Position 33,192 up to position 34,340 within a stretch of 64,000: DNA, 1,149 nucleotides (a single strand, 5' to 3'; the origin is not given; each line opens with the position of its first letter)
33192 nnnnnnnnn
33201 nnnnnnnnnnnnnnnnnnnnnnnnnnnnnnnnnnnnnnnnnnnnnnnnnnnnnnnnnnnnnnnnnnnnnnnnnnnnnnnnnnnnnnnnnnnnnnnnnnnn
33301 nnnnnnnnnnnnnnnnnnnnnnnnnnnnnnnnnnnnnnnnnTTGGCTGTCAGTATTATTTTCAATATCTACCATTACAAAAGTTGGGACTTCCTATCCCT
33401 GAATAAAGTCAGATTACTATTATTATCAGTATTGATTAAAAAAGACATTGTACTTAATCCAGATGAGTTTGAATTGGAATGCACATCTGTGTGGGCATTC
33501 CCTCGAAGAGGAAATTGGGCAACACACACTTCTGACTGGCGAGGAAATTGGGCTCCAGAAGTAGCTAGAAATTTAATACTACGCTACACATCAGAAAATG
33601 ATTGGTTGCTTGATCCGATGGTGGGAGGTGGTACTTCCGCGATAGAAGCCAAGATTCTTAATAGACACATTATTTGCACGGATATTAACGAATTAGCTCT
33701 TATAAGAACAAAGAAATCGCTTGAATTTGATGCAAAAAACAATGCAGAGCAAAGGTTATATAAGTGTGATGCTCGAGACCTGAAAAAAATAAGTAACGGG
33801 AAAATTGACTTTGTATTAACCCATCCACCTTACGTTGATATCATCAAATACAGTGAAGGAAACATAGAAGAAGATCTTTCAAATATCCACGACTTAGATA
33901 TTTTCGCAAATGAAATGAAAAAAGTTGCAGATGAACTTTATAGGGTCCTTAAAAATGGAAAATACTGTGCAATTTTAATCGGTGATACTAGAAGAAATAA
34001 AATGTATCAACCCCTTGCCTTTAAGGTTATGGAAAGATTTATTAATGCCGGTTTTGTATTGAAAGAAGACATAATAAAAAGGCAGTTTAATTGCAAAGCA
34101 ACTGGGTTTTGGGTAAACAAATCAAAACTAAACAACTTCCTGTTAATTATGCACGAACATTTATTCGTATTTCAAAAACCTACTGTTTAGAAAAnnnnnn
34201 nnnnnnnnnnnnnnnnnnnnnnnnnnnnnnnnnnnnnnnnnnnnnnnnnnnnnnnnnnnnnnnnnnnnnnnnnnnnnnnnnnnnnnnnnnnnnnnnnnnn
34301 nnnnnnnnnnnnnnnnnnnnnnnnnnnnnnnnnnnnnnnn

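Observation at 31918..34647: AT-rich restriction-modification island with two methyltransferases and two small Hjc-like PD-(D/E)XK nuclease subunits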

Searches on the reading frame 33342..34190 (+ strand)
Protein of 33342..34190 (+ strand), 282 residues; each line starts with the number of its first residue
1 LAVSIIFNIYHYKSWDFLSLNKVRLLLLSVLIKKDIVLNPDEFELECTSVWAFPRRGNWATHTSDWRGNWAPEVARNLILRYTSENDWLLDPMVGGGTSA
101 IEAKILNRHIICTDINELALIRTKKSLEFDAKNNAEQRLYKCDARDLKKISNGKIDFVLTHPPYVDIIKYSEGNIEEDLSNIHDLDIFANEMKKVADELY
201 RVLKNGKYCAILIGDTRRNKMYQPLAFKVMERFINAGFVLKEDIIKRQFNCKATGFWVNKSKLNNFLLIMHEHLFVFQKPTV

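Call 3: search_protein_families(library=pfam, proteins=[window:33342-34190:+], max_evalue=1)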
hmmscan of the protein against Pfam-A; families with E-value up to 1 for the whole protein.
window:33342-34190:+ (282 aa): 8 families
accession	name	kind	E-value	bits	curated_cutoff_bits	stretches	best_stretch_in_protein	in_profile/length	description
PF01555.25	N6_N4_Mtase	-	1.8e-20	74.3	26.7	2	41-117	134-213/221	DNA methylase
PF01170.24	UPF0020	-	2.1e-07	31.2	22.3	1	84-170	27-137/197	RMKL-like, methyltransferase domain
PF08241.18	Methyltransf_11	-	0.001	20.1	21.2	0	95-160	6-66/95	Methyltransferase domain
PF13649.12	Methyltransf_25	-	0.0026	18.9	27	1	90-160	2-70/97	Methyltransferase domain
PF08242.18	Methyltransf_12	-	0.019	16.1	30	1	94-160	3-71/98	Methyltransferase domain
PF09445.16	Methyltransf_15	-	0.02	14.9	22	1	89-164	4-81/165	RNA cap guanine-N2 methyltransferase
PF05175.20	MTS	-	0.025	14.7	23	1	95-166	41-110/170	Methyltransferase small domain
PF03602.21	Cons_hypoth95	-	0.046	13.8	24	1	84-166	40-125/182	Conserved hypothetical protein 95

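Call 4: search_protein_families(library=ncbifam, proteins=[window:33342-34190:+], max_evalue=1)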
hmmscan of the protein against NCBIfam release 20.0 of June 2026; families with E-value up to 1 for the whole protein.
window:33342-34190:+ (282 aa): 14 families
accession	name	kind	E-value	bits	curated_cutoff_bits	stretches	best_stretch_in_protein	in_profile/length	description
TIGR01177.1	TIGR01177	hypoth_equivalog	7.1e-11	42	316.55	1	71-233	167-315/330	TIGR01177 family methyltransferase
NF008572.0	PRK11524.1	equivalog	1.3e-07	31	292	2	126-206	4-79/294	adenine-specific DNA-methyltransferase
NF011529.0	PRK14968.1-3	equivalog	3.2e-05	23.4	162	1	84-184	33-126/198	putative methyltransferase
NF040721.1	Trm14_Arch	equivalog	7.6e-05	22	280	1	72-117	177-224/370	tRNA (guanine(6)-N2)-methyltransferase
NF010253.0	PRK13699.1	subfamily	9.5e-05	22.2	244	1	148-220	14-79/226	DNA methyltransferase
TIGR00537.1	hemK_rel_arch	hypoth_equivalog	9.5e-05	22.2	87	1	85-169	19-97/179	HemK2/MTQ2 family protein methyltransferase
NF050803.1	DnaMtaseCcrMCaul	equivalog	0.00018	20.5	830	1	77-151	197-271/350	adenine-specific DNA-methyltransferase CcrM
TIGR03534.1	RF_mod_PrmC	equivalog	0.0008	18.9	199.1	1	99-221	104-227/253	peptide chain release factor N(5)-glutamine methyltransferase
NF002421.0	PRK01544.1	equivalog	0.0023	16.7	567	1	94-192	147-243/524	bifunctional peptide chain release factor N(5)-glutamine methyltransferase PrmC/tRNA (guanosine(46)-N7)-methyltransferase TrmB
NF011528.0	PRK14968.1-2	equivalog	0.0036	16.8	171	1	86-172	39-125/205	putative methyltransferase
TIGR03533.1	L3_gln_methyl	equivalog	0.021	14.2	229.7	1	89-169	125-204/284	50S ribosomal protein L3 N(5)-glutamine methyltransferase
NF008748.0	PRK11783.1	equivalog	0.043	12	466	1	78-110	183-217/704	bifunctional 23S rRNA (guanine(2069)-N(7))-methyltransferase RlmK/23S rRNA (guanine(2445)-N(2))-methyltransferase RlmL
TIGR01934.1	MenG_MenH_UbiE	subfamily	0.045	13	158.35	0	191-223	121-153/223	ubiquinone/menaquinone biosynthesis methyltransferase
NF053511.1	tRNA_U34_MnmM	equivalog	0.11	12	135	1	73-157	5-91/183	tRNA 5-(aminomethyl)-2-thiouridylate-methyltransferase MnmM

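Call 5: search_protein_families(library=padloc, proteins=[window:33342-34190:+], max_evalue=1)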
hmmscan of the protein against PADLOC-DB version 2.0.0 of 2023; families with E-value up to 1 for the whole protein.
window:33342-34190:+ (282 aa): 49 families (the best 25 are shown)
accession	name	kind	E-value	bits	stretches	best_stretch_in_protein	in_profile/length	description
PDLC03376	MTase_II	-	2.2e-87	291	1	33-279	4-249/249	Type II methyltransferase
PDLC03351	MTase_II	-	3.3e-42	142.9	1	46-279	107-347/348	Type II methyltransferase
PDLC03353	MTase_II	-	3.6e-28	96.8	2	134-281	7-151/260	Type II methyltransferase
PDLC03350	MTase_II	-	6.1e-25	86.3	2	133-280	53-193/312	Type II methyltransferase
PDLC03387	MTase_II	-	8e-18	62.6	2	136-216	11-89/289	Type II methyltransferase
PDLC03380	MTase_II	-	1.3e-16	58.8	2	33-122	2-93/393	Type II methyltransferase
PDLC03325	MTase_II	-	1.1e-15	55.4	2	49-129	55-135/426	Type II methyltransferase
PDLC03283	MTase_II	-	1.4e-15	55.4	2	137-279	5-161/352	Type II methyltransferase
PDLC03239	MTase_II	-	1.3e-14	51.8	3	66-124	71-132/442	Type II methyltransferase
PDLC03371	MTase_II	-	3e-13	47.9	2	34-119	161-244/260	Type II methyltransferase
PDLC03299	MTase_II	-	9.1e-13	46.3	2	46-128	176-258/296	Type II methyltransferase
PDLC04134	mad2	-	7.8e-11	39.5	1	72-217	276-400/492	mads_2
PDLC03339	MTase_II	-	1.9e-10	38.1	2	78-134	222-278/399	Type II methyltransferase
PDLC03714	oMTase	-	3e-10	38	2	73-116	203-246/279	orphan methyltransferase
PDLC03259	MTase_II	-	3.1e-10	37.4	2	45-129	178-259/423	Type II methyltransferase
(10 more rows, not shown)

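Call 58: search_dna_similar(query=window:33432-34190:+, collection=plasmids, mode=protein, max_evalue=1e-10, max_rows=20)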
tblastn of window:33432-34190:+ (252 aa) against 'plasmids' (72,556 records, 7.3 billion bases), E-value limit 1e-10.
Records with a match: 116; places in all: 116; records where one place covers at least 80% of the query: 114.
Best place of each record, by identity: <60% 116.
By first word of the organism name: Neisseria 52; Vibrio 24; Clostridium 17; Levilactobacillus 4; Lactiplantibacillus 2; Photobacterium 2; Pseudomonas 2; Bacillus 2; Fusobacterium 1; Parageobacillus 1; and 9 more.
By predicted mobility (MOB-suite, as given by PLSDB): conjugative 81; non-mobilizable 31; mobilizable 4.
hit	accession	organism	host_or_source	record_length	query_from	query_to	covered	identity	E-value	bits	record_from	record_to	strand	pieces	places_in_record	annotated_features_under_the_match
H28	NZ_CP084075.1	Fusobacterium vincentii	-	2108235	10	249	95%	56.3%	6e-81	271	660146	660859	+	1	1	none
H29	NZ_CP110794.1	Lactiplantibacillus argentoratensis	Canis lupus familiaris poodle,Whole ...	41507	19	252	93%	30.8%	5e-15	81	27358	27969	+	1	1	hypothetical protein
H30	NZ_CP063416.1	Parageobacillus thermoglucosidasius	soil,soil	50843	15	249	93%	30.3%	7e-13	75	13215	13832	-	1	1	DNA methyltransferase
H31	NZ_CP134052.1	Brevibacillus brevis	cell culture,cell culture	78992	18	252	93%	30.0%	2e-12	74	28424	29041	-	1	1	DNA methyltransferase | hypothetical protein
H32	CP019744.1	Levilactobacillus brevis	cell culture,wheat beer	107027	19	252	93%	30.0%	1e-17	89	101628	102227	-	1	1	hypothetical protein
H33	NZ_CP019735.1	Levilactobacillus brevis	cell culture,wheat beer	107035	19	252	93%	30.0%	1e-17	89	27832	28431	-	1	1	hypothetical protein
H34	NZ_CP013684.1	Clostridium botulinum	Microbial isolate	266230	18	249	92%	29.6%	3e-13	76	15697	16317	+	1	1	DNA modification methylase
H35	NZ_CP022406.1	Clostridium sporogenes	-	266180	18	249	92%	29.6%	3e-13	76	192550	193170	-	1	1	hypothetical protein (x2)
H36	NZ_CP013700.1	Clostridium sporogenes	Microbial isolate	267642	18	249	92%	29.6%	4e-13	76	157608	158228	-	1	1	DNA modification methylase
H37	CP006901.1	Clostridium botulinum Prevot_594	Isolate microbial culture,ham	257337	18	249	92%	29.2%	6e-13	75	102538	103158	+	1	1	DNA methylase family protein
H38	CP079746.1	Comamonas aquatica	cell culture,water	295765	19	252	93%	28.9%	1e-12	74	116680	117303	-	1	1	hypothetical protein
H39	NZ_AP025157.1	Vibrio penaeicida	Penaeus japonicus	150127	10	249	95%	28.0%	1e-13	77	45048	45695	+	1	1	DNA adenine modification methylase | hypothetical protein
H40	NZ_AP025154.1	Vibrio penaeicida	Penaeus japonicus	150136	10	249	95%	28.0%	1e-13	77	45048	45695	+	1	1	DNA adenine modification methylase | hypothetical protein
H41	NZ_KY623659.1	Alcaligenes faecalis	Homo sapiens,wound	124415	12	249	94%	28.3%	2e-11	71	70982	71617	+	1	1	DNA adenine modification methylase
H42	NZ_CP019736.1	Levilactobacillus brevis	cell culture,wheat beer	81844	19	252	93%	28.7%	6e-16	84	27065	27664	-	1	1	hypothetical protein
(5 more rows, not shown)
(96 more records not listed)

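Call 59: get_annotated_region(hit=H28, flank=4000)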
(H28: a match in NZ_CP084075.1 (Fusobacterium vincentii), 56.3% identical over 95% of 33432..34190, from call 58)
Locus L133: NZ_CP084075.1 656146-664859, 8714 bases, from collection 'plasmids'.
description: Fusobacterium vincentii strain SB055 plasmid pSB055A, complete sequence
organism: Fusobacterium vincentii (NCBI taxid 155615)
taxonomy: Bacteria; Fusobacteriota; Fusobacteriia; Fusobacteriales; Fusobacteriaceae; Fusobacterium; Fusobacterium vincentii
host: -; source: -; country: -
typing (MOB-suite, as given by PLSDB): non-mobilizable
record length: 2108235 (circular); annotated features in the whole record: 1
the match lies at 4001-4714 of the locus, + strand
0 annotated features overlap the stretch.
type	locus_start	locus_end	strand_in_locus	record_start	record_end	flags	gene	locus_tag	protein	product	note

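Call 65: find_homologous_proteins(query=L133:2287-3144:+, max_evalue=0.001)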
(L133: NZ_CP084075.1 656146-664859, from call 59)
Query L133:2287-3144:+ (285 aa): 8000 proteins with E <= 0.001 among 8000 candidates; the best 120 are listed.
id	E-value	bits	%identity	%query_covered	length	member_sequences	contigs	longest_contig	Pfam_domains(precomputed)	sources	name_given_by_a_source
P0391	1.6e-270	912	90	96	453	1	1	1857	PF04556.19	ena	-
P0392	1.1e-178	610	99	100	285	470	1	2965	PF04556.19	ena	-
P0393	4.4e-171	585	93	100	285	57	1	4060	PF04556.19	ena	-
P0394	1.1e-170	584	93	100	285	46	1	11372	PF04556.19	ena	-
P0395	5.3e-170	582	94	100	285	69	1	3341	PF04556.19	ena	-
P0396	9.6e-170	581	92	100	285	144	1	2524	PF04556.19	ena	-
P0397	8.0e-169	578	92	100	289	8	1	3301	PF04556.19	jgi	-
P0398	1.8e-167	574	92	100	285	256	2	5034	PF04556.19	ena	-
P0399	4.4e-165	566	90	100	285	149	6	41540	PF04556.19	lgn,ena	-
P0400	5.0e-164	562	89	100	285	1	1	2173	PF04556.19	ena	-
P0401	8.2e-164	562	89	100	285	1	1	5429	PF04556.19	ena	-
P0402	2.1e-163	560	89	100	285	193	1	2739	PF04556.19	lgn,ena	-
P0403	2.3e-163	560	90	100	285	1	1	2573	PF04556.19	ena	-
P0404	4.6e-163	559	89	100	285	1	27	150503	PF04556.19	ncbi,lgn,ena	-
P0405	4.8e-163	559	89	100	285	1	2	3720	PF04556.19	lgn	-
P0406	5.9e-163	559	89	100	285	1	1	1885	PF04556.19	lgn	-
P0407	6.6e-163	559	89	100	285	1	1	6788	PF04556.19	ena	-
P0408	6.8e-163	559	89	100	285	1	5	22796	PF04556.19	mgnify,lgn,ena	mgnify:FL=1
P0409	9.0e-163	558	89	100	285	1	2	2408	PF04556.19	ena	-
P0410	2.0e-162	557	89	100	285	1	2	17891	PF04556.19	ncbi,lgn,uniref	ncbi:MAG: type II restriction endonuclease [Fusobacterium sp.]|uniref:type II restriction endonuclea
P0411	4.1e-162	556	89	100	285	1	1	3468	PF04556.19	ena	-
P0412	4.2e-162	556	89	100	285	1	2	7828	PF04556.19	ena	-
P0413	7.4e-162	555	88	100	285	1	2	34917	PF04556.19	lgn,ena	-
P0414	3.5e-159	546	91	95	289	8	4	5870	PF04556.19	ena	-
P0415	3.9e-158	543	91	100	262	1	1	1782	PF04556.19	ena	-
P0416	2.9e-157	540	87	100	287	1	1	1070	PF04556.19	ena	-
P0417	2.2e-152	524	86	100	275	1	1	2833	PF04556.19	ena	-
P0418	1.7e-149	515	82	100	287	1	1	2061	PF04556.19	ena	-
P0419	4.9e-149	513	83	100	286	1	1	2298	PF04556.19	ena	-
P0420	1.3e-143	495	83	100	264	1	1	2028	PF04556.19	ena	-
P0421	2.0e-140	485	75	100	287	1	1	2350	PF04556.19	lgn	-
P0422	2.0e-140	485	77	100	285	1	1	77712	PF04556.19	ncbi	-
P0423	5.5e-140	484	75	100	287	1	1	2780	PF04556.19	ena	-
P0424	9.2e-140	483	75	100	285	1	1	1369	PF04556.19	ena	-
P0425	8.9e-139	480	73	100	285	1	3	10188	PF04556.19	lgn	-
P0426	1.4e-138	479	75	98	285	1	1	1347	PF04556.19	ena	-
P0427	1.8e-138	479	74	99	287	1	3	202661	PF04556.19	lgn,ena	-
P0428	2.3e-138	478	72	100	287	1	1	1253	PF04556.19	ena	-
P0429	5.3e-138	477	74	100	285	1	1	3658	PF04556.19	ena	-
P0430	5.8e-138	477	72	99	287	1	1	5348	PF04556.19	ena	-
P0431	6.6e-138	477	73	100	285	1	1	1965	PF04556.19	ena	-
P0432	7.7e-138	476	74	100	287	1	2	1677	PF04556.19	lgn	-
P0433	2.0e-137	475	75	100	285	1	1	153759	PF04556.19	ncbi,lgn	-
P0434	2.2e-137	475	75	99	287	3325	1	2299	PF04556.19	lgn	-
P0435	2.2e-137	475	74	99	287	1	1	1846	PF04556.19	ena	-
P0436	2.3e-137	475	71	100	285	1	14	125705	PF04556.19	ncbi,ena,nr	ncbi:MAG: type II restriction endonuclease [Lachnospiraceae bacterium]|nr:type II restriction endonu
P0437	2.8e-137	475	73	99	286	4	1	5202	PF04556.19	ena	-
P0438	2.8e-137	475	73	100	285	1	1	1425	PF04556.19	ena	-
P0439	2.8e-137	475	73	100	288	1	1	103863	PF04556.19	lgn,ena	-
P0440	3.6e-137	474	75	100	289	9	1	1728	PF26568.1,PF04556.19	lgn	-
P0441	4.1e-137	474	77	98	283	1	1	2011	PF04556.19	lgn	-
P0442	4.7e-137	474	73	100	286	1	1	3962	PF04556.19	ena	-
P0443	4.9e-137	474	72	100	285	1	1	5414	PF04556.19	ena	-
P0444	5.0e-137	474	72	100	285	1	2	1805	PF04556.19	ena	-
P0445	5.9e-137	474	74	99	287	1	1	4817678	PF04556.19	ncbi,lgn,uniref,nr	ncbi:type II restriction endonuclease [Ruminiclostridium herbifermentans]|uniref:Type-2 restriction 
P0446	6.1e-137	474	72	100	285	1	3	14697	PF04556.19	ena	-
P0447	6.5e-137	473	73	99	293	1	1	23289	PF04556.19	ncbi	-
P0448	6.7e-137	473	71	100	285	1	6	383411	PF04556.19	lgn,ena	-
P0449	7.1e-137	473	73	99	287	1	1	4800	PF04556.19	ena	-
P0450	8.5e-137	473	71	100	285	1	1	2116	PF04556.19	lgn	-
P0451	9.1e-137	473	76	98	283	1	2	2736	PF04556.19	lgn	-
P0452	1.1e-136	473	73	100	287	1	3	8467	PF04556.19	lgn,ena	-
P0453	1.4e-136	472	74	99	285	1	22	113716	PF04556.19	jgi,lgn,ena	-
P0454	1.4e-136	472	73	100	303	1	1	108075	PF04556.19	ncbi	-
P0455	1.7e-136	472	74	99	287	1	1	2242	PF04556.19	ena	-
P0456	1.7e-136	472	76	99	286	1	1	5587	PF04556.19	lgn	-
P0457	2.3e-136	472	72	99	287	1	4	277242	PF04556.19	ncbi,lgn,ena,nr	ncbi:MAG: type II restriction endonuclease [Lachnospira sp.]|nr:type II restriction endonuclease [La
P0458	3.3e-136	471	73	99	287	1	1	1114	PF04556.19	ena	-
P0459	3.4e-136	471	74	99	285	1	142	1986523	PF04556.19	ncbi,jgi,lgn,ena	-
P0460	3.7e-136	471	72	99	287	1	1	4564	PF04556.19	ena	-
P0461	3.7e-136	471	72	99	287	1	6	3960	PF04556.19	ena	-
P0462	4.5e-136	471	73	100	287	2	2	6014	PF04556.19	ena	-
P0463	4.7e-136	471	71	100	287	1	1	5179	PF04556.19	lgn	-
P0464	4.8e-136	471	71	99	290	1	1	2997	PF04556.19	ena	-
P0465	4.8e-136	471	73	100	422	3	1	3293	PF13676.12,PF04556.19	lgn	-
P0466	4.8e-136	471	71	100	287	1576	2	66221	PF04556.19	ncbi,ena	-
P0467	5.4e-136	470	71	100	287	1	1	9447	PF04556.19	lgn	-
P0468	5.7e-136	470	73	99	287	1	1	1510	PF04556.19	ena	-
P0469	5.9e-136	470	74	99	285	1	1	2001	PF04556.19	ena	-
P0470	5.9e-136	470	74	99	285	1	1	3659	PF04556.19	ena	-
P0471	6.5e-136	470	71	99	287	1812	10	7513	PF04556.19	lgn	-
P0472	7.2e-136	470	72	100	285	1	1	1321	PF04556.19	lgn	-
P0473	7.4e-136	470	75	98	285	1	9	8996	PF26568.1,PF04556.19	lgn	-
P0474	8.9e-136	470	71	100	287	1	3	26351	PF04556.19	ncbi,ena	-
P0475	9.9e-136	470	72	100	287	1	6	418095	PF04556.19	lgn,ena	-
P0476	1.0e-135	469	72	99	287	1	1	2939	PF04556.19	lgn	-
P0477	1.1e-135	469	72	100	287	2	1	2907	PF04556.19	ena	-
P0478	1.2e-135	469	74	99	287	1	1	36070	PF04556.19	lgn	-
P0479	1.3e-135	469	73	99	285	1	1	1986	PF04556.19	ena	-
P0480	1.3e-135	469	73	99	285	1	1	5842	PF04556.19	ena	-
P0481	1.4e-135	469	71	100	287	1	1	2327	PF04556.19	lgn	-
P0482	1.5e-135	469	71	100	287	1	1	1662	PF04556.19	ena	-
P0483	1.6e-135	469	72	99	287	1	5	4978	PF04556.19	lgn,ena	-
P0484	1.8e-135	469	72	100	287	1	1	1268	PF04556.19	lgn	-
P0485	1.9e-135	469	73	99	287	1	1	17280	PF04556.19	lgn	-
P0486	1.9e-135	469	72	100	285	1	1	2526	PF04556.19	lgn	-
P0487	1.9e-135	469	72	100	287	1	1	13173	PF04556.19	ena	-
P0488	2.0e-135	469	73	98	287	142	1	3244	PF04556.19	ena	-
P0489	2.0e-135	469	73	99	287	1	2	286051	PF04556.19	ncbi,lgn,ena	-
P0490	2.2e-135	468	70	100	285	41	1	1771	PF04556.19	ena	-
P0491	2.3e-135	468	73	100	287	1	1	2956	PF04556.19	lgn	-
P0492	2.3e-135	468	70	99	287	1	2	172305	PF04556.19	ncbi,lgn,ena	-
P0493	2.4e-135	468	72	99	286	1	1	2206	PF04556.19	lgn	-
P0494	2.6e-135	468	71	100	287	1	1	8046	PF04556.19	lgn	-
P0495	2.7e-135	468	72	100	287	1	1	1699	PF04556.19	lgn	-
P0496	2.8e-135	468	69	100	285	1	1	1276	PF04556.19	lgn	-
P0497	3.1e-135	468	71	100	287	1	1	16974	PF04556.19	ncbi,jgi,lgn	jgi:type II restriction enzyme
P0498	3.4e-135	468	74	99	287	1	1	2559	PF26568.1,PF04556.19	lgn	-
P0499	3.5e-135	468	70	100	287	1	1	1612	PF04556.19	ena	-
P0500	4.1e-135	468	71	100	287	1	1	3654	PF04556.19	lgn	-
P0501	4.2e-135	468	69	100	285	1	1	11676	PF04556.19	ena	-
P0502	4.3e-135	467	72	99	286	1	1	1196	PF04556.19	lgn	-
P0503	4.3e-135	467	71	99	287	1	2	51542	PF04556.19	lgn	-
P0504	4.4e-135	467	69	100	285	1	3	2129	PF04556.19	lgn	-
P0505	4.4e-135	467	70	100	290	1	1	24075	PF04556.19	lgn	-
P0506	4.6e-135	467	72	99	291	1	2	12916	PF04556.19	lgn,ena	-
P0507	4.6e-135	467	72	99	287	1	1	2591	PF04556.19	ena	-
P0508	4.9e-135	467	71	99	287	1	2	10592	PF04556.19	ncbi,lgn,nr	ncbi:MAG: type II restriction endonuclease [bacterium]|nr:type II restriction endonuclease [bacteriu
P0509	5.1e-135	467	73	99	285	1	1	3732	PF04556.19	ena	-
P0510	5.2e-135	467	70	100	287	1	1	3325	PF04556.19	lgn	-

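Call 80: search_protein_families(library=phrogs, proteins=[window:33432-34190:+], max_evalue=0.01)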
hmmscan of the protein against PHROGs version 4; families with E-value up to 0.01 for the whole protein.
window:33432-34190:+ (252 aa): 8 families
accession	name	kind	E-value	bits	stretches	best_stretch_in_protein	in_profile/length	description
phrog_12517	-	unknown function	1.5e-20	74.6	1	39-249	89-301/316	-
phrog_18146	-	other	5.5e-15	56.2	2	37-98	50-112/452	DNA methyltransferase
phrog_498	-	other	7.2e-15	55.5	1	44-249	367-596/633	DNA methyltransferase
phrog_67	-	other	6.1e-14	53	2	108-250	125-245/743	DNA methyltransferase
phrog_10183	-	other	1.4e-09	37.8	2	104-142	499-536/889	DNA methyltransferase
phrog_3008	-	other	2.1e-06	28.2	1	44-108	158-222/244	DNA methyltransferase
phrog_6025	-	other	3e-06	28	1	104-225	9-117/192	DNA methyltransferase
phrog_18293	-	other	0.0039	18.1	1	46-89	56-99/119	methyltransferase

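Call 82: search_solved_structures(query=window:33432-34190:+, max_evalue=0.001)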
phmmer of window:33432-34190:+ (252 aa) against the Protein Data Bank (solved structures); distinct sequences matched with E-value up to 0.001: 1.
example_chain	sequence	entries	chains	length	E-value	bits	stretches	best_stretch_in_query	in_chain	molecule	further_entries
2zie_A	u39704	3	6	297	7.5e-08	35.4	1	106-187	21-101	Putative modification methylase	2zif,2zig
